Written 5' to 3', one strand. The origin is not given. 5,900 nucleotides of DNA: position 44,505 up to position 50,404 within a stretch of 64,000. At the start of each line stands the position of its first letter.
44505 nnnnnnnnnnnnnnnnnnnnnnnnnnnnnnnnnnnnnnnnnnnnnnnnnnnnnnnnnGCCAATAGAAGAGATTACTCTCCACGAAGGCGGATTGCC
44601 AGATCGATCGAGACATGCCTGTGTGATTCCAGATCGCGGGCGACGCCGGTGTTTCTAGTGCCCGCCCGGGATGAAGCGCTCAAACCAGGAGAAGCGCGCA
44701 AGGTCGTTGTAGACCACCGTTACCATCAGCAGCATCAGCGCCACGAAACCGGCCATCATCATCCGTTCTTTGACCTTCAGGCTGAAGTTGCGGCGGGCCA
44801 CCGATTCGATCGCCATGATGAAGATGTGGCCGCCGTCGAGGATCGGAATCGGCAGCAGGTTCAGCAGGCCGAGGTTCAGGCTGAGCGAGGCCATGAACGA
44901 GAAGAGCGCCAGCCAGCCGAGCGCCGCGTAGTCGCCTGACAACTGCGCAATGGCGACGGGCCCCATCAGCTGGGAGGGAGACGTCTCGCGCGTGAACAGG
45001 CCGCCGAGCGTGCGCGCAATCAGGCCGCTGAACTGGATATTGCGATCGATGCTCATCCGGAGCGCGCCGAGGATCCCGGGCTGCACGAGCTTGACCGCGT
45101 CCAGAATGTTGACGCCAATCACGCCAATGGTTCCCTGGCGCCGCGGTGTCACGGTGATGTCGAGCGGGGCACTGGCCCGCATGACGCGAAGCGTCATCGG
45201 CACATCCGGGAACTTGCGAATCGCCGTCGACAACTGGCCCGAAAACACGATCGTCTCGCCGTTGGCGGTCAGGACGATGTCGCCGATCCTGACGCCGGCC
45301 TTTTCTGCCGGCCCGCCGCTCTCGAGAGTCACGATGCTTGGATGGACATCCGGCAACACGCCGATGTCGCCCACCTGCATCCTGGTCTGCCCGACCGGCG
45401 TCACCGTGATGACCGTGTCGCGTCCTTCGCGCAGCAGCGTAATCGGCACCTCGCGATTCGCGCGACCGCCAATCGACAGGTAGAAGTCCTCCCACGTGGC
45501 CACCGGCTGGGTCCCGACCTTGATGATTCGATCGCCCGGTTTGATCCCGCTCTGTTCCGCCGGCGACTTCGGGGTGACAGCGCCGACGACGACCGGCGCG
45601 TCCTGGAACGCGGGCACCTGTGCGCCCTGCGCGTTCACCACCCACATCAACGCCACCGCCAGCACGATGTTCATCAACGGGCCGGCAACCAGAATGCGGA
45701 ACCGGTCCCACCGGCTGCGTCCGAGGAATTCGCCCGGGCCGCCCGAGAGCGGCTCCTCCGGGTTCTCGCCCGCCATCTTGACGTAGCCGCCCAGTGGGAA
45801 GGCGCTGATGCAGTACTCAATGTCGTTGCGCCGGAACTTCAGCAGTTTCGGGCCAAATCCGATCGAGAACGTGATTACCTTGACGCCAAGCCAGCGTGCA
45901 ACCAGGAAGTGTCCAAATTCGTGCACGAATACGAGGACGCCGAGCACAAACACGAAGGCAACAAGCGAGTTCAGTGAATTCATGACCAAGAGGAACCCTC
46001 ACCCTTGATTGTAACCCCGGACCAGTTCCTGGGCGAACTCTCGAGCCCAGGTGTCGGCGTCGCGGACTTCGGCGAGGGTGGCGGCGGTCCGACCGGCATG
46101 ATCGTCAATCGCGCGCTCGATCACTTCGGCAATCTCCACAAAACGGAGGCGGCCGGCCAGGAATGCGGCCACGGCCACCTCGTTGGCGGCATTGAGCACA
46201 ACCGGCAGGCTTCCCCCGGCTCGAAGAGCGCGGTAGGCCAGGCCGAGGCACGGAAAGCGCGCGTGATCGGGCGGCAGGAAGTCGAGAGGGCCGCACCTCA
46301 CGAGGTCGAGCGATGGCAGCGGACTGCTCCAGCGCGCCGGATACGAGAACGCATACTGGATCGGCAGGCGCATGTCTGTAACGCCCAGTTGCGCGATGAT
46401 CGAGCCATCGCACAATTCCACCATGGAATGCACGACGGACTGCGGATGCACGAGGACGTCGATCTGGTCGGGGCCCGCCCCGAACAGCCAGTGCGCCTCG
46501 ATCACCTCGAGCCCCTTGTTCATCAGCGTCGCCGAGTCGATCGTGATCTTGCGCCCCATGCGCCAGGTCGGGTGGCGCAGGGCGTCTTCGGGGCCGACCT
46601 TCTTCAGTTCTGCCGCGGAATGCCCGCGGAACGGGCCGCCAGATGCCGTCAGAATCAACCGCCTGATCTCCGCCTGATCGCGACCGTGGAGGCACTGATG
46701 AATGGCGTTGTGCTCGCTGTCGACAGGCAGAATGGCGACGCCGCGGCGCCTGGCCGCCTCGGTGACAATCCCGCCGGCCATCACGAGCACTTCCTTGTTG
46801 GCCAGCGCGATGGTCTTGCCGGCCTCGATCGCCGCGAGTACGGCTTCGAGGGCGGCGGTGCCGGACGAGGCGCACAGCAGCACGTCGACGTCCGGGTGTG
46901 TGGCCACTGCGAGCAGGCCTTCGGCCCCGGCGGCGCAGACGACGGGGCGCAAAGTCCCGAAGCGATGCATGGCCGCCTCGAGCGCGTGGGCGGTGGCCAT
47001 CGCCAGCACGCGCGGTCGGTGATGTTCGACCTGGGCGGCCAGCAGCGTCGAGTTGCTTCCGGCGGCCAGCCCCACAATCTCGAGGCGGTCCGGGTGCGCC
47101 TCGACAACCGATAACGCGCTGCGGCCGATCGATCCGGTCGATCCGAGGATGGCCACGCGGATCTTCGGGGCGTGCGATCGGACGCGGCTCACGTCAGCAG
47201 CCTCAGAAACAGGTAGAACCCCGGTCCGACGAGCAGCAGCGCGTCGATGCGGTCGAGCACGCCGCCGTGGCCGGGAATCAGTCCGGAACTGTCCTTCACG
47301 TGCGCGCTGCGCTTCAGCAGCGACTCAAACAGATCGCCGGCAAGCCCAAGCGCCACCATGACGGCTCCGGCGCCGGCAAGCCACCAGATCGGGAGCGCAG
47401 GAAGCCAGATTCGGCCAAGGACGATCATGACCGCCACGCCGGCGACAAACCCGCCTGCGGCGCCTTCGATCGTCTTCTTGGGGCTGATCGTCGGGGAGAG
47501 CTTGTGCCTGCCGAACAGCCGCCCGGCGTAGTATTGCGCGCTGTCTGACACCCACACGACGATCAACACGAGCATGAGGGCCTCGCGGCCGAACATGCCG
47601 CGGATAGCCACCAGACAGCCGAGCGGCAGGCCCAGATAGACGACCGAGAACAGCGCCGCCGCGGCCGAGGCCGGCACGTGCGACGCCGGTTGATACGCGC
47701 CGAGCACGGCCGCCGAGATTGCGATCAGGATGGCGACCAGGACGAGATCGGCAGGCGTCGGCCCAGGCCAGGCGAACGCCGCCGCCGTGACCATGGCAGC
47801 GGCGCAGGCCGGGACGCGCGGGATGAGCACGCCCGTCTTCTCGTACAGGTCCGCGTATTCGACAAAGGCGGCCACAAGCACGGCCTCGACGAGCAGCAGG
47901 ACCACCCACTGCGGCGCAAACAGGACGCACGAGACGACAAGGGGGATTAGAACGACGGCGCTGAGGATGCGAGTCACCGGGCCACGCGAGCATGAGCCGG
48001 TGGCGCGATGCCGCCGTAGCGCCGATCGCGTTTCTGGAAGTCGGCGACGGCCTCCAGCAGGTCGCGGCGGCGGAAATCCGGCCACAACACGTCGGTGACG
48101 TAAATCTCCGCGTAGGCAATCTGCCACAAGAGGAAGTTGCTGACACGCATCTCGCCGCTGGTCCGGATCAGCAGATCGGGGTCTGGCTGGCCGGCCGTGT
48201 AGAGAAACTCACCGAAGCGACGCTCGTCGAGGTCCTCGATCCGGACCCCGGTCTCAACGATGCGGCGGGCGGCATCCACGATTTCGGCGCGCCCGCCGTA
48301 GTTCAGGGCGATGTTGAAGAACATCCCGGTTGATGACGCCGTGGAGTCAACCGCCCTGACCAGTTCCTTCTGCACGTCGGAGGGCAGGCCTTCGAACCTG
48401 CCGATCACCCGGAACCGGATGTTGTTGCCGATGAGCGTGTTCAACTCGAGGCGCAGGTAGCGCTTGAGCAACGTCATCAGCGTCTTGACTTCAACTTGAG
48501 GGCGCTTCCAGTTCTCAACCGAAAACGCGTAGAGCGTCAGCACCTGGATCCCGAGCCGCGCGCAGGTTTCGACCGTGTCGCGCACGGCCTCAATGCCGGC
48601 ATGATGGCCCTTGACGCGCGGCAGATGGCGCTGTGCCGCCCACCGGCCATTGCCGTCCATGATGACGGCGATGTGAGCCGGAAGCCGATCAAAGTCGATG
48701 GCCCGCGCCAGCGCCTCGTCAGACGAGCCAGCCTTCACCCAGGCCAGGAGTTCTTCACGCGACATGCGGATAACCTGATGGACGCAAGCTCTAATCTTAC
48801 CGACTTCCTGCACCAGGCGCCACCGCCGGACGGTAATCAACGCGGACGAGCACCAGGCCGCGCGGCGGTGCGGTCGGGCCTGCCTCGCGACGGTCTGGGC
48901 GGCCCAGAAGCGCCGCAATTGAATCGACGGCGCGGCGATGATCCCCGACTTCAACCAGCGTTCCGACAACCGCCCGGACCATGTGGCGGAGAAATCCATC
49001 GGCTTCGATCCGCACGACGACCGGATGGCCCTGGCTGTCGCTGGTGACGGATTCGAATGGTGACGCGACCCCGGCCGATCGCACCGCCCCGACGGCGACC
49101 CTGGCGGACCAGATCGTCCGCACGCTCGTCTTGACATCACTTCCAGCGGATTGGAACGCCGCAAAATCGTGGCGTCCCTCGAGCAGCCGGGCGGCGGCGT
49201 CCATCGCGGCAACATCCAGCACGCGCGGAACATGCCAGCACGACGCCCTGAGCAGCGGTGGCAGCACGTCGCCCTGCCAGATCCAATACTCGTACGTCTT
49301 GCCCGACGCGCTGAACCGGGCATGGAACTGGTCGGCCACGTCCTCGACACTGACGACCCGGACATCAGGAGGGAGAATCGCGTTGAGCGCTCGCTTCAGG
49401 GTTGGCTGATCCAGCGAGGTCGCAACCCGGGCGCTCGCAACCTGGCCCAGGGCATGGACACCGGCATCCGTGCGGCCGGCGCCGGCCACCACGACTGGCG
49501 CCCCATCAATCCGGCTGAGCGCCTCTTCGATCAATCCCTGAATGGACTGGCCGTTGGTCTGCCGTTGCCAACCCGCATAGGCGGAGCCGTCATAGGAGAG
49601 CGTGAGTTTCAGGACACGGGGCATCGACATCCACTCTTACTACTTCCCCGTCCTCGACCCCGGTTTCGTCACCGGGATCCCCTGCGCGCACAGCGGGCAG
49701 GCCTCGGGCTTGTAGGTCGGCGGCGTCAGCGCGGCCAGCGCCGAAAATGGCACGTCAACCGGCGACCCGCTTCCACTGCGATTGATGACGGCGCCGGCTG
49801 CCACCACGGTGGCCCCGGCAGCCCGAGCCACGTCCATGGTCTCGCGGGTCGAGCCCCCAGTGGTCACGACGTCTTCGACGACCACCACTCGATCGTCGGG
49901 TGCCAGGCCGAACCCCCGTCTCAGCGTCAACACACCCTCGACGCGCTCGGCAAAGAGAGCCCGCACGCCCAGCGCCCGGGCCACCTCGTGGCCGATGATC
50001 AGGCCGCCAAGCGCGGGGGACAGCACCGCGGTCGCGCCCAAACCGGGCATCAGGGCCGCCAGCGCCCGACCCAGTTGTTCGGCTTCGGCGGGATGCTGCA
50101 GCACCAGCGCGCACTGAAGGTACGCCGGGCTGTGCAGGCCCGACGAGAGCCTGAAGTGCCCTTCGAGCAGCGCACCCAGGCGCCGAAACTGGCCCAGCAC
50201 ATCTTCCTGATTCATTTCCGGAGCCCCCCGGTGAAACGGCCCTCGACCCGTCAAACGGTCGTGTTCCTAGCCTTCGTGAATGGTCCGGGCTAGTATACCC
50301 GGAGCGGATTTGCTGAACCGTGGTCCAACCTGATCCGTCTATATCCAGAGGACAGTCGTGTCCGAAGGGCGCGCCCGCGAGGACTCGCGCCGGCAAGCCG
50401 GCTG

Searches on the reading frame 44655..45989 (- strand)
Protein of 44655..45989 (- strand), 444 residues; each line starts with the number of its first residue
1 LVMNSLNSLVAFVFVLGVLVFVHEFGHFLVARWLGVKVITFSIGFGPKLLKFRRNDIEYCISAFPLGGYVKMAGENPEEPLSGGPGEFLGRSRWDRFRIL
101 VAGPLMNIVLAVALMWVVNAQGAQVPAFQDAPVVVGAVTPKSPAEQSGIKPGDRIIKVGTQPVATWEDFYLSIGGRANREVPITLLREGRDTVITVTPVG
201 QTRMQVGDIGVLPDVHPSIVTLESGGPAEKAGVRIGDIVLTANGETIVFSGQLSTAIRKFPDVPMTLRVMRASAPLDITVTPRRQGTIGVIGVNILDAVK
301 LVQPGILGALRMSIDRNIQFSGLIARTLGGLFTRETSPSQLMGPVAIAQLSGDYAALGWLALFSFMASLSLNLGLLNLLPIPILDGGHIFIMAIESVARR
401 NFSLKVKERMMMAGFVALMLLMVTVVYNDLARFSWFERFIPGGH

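Call 23: search_protein_families(library=pfam, proteins=[window:44655-45989:-], max_evalue=0.00001)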
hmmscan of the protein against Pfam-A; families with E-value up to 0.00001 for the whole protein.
window:44655-45989:- (444 aa): 5 families
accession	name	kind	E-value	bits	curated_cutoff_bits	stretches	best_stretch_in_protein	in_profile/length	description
PF02163.28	Peptidase_M50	-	1e-67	228.1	27.2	1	11-421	1-221/221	Peptidase family M50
PF13180.12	PDZ_2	-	1.2e-18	67.6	27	2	132-196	13-78/80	PDZ domain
PF17820.7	PDZ_6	-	7.9e-18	64.4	27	2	134-186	1-53/54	PDZ domain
PF00595.29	PDZ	-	9.9e-13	48.7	23.2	1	125-167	23-61/81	PDZ domain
PF14685.13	PDZ_Tricorn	-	9e-06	26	25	0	141-192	30-84/88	Tricorn protease PDZ domain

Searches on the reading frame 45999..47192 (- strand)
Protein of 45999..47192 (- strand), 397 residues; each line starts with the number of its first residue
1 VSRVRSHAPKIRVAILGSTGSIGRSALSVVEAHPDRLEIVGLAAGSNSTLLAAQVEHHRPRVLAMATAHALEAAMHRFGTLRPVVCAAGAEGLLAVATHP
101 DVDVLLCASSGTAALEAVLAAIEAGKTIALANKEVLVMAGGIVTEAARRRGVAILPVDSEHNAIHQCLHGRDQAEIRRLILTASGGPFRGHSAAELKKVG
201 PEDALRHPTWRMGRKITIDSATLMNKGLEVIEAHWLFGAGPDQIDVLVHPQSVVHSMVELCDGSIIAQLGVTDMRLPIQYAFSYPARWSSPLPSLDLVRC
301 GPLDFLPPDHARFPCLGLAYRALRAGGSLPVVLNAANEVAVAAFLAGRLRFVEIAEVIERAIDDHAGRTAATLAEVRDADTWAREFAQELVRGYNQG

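Call 23: search_protein_families(library=pfam, proteins=[window:45999-47192:-], max_evalue=0.00001)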
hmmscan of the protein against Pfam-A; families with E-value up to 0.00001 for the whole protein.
window:45999-47192:- (397 aa): 3 families
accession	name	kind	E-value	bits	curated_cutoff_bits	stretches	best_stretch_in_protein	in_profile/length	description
PF13288.12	DXPR_C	-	3.6e-41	140.5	27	1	269-385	1-114/115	DXP reductoisomerase C-terminal domain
PF08436.17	DXP_redisom_C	-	7.4e-41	138.6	26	1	154-237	1-84/84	1-deoxy-D-xylulose 5-phosphate reductoisomerase C-terminal domain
PF02670.22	DXP_reductoisom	-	2e-36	125.9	21.7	1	13-140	1-129/129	1-deoxy-D-xylulose 5-phosphate reductoisomerase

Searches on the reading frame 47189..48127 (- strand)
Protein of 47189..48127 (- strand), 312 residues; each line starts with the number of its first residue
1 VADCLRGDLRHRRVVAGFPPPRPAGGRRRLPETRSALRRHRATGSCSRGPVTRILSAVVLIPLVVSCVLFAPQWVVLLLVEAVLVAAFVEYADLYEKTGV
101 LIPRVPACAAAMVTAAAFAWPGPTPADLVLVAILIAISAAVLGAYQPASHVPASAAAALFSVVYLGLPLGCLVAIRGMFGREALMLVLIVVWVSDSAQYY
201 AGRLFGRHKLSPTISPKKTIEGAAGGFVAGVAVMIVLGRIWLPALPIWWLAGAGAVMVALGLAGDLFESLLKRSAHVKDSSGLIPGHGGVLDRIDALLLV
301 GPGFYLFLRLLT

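Call 23: search_protein_families(library=pfam, proteins=[window:47189-48127:-], max_evalue=0.00001)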
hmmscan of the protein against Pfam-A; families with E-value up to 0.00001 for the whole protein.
window:47189-48127:- (312 aa): 1 family
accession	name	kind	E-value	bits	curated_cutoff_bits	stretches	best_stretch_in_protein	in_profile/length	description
PF01148.25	CTP_transf_1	-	2e-56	192.2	24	1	52-310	2-263/264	Cytidylyltransferase family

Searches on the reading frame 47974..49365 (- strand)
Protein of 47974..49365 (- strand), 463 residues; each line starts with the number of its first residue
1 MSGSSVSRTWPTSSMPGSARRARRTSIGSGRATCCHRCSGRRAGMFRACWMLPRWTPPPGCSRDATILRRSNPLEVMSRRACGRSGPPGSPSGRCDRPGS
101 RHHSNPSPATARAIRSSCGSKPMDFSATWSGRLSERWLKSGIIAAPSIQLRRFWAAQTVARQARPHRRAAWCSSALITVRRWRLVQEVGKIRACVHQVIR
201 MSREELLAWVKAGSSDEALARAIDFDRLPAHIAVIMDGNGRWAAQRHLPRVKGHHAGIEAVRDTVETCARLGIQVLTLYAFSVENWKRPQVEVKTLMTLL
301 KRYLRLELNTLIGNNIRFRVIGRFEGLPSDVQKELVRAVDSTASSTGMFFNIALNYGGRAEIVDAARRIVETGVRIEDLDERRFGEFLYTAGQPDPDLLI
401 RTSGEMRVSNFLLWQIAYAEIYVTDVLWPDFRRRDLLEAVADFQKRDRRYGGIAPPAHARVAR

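Call 23: search_protein_families(library=pfam, proteins=[window:47974-49365:-], max_evalue=0.00001)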
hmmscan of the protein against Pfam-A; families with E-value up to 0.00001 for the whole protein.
window:47974-49365:- (463 aa): 1 family
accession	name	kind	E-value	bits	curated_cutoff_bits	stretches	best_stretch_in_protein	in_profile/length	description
PF01255.24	Prenyltransf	-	2.5e-87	292.5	27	1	235-451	1-219/219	Putative undecaprenyl diphosphate synthase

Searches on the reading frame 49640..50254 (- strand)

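Call 54: search_protein_families(library=pfam, proteins=[window:49640-50254:-], max_evalue=0.00001)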
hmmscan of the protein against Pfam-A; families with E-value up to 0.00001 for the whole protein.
window:49640-50254:- (204 aa): 1 family
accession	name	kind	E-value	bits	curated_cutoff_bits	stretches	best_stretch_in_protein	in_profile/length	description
PF00156.33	Pribosyltran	-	3.7e-07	30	26.3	1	72-167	28-134/158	Phosphoribosyl transferase domain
